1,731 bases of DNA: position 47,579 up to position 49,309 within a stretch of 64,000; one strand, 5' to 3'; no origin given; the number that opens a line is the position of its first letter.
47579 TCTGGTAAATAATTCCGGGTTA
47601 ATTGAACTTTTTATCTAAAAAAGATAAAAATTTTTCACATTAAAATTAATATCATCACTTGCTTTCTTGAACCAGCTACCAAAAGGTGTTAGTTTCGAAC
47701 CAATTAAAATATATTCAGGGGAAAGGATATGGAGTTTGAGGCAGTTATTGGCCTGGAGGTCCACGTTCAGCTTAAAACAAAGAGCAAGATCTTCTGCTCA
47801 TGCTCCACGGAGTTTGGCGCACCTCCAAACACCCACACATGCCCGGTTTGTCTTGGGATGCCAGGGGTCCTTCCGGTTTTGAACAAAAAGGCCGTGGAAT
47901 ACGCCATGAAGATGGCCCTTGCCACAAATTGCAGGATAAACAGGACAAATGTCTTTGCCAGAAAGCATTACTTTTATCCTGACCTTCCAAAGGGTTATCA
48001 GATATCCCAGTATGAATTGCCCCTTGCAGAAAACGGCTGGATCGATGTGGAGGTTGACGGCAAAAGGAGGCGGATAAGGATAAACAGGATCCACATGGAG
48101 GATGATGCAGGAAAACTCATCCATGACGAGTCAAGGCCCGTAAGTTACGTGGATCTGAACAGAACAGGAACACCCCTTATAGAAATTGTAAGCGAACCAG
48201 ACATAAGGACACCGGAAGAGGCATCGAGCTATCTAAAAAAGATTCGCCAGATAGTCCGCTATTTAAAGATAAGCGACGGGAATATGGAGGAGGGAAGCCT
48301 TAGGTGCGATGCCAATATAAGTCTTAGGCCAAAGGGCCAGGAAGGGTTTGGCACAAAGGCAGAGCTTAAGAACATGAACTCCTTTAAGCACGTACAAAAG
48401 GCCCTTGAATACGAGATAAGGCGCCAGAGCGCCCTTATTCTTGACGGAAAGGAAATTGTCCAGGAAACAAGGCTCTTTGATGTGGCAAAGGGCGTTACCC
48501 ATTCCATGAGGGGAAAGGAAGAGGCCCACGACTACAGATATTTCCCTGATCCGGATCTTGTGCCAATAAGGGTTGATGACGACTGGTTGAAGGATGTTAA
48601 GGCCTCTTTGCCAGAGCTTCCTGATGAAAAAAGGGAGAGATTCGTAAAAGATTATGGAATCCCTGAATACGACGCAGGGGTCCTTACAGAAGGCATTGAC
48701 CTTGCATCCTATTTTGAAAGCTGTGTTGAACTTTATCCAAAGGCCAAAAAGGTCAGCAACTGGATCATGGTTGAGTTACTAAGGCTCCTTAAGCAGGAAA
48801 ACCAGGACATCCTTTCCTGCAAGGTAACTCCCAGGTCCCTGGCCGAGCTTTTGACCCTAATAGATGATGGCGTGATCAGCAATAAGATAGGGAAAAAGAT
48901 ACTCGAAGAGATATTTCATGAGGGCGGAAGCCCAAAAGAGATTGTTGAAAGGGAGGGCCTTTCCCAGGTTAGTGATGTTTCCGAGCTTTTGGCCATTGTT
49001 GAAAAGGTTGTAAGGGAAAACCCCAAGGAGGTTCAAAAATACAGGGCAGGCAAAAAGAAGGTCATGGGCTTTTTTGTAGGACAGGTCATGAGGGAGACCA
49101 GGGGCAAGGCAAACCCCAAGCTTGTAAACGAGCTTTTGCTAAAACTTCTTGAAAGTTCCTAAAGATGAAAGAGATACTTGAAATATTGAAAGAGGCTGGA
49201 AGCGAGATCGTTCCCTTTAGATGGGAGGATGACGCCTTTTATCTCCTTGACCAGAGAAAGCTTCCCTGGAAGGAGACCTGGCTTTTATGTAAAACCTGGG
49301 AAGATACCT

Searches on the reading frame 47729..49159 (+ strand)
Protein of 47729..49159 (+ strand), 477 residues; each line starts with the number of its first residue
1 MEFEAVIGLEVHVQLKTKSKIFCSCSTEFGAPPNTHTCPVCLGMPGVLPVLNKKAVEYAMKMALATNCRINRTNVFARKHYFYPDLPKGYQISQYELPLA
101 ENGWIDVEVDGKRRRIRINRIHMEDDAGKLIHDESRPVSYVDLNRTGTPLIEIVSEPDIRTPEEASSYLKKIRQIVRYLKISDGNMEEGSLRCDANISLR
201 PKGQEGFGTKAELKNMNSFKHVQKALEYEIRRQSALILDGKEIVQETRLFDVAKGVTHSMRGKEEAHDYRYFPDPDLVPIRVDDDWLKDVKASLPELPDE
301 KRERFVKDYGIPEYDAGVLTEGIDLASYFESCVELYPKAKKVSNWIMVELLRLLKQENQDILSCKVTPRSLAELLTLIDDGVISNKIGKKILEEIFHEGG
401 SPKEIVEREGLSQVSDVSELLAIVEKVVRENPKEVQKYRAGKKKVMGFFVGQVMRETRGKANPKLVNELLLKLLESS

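Call 73: list_cluster_members(proteins=[window:47729-49159:+, window:58347-58736:+, window:58729-58992:+, P0125, P0123, window:51100-52143:+])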
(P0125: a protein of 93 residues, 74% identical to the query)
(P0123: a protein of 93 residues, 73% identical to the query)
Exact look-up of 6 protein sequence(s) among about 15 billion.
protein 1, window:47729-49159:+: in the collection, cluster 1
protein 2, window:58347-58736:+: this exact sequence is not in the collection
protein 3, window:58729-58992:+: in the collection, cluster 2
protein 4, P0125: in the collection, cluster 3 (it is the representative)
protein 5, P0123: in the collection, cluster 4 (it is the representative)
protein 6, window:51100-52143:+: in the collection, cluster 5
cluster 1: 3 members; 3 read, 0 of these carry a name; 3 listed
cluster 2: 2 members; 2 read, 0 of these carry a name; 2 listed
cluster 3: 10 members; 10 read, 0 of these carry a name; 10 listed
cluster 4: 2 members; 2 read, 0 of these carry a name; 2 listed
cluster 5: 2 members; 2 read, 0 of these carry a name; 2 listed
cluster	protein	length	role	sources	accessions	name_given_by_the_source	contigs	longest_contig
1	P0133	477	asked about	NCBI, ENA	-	-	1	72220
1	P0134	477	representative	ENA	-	-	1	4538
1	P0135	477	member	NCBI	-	-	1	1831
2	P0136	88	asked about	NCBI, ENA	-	-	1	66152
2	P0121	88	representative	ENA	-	-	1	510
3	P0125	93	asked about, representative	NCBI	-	-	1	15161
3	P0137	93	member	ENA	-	-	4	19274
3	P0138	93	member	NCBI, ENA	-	-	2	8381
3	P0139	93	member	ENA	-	-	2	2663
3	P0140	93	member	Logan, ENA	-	-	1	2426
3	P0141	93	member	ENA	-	-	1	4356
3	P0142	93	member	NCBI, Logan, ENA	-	-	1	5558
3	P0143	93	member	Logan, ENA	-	-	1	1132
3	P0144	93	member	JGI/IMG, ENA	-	-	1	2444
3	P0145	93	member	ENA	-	-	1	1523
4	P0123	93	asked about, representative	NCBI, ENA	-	-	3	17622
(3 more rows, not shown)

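Call 75: find_encoding_contigs(protein=P0137, flank=10000, max_places=4)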
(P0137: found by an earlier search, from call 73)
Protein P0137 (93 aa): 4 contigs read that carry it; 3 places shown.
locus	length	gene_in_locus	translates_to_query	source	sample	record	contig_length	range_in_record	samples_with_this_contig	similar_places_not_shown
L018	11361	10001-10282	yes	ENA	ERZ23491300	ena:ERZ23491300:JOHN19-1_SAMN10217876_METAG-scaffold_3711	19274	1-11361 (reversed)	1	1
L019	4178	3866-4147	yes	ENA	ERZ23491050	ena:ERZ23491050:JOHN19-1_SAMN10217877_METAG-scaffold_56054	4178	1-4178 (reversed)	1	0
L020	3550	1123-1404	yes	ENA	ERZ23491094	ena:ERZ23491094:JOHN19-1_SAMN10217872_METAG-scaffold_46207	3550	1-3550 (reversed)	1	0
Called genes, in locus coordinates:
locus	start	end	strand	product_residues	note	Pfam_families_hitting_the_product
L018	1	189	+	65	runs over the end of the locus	-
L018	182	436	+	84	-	PF05016:ParE_toxin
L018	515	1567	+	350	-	PF12161:HsdM_N, PF02384:N6_Mtase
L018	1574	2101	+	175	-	PF02384:N6_Mtase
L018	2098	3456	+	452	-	PF01420:Methylase_S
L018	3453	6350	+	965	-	PF04313:HSDR_N, PF00270:DEAD, PF04851:ResIII, PF18766:SWI2_SNF2, PF22679:T1R_D3-like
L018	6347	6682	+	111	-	PF01863:YgjP-like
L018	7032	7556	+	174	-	-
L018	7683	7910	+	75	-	PF10049:DUF2283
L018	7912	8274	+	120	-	PF25362:bPH_11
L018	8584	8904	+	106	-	PF14076:DUF4258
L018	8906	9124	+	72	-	-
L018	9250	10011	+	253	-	PF00142:Fer4_NifH (weak), PF01656:CbiA, PF02374:ArsA_ATPase (weak), PF06564:CBP_BcsQ (weak), PF09140:MipZ (weak), PF10609:ParA (weak), PF13614:AAA_31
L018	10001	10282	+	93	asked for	-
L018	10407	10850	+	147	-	PF01850:PIN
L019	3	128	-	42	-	?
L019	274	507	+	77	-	PF02604:PhdYeFM_antitox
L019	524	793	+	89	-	PF01850:PIN (weak)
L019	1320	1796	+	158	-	PF12773:DZR (weak), PF13240:Zn_Ribbon_1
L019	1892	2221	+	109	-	PF10571:UPF0547 (weak), PF13240:Zn_Ribbon_1, PF24460:DUF7575 (weak)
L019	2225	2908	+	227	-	PF13240:Zn_Ribbon_1 (weak)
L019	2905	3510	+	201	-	-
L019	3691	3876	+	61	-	-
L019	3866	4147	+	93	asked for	-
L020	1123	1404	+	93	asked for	-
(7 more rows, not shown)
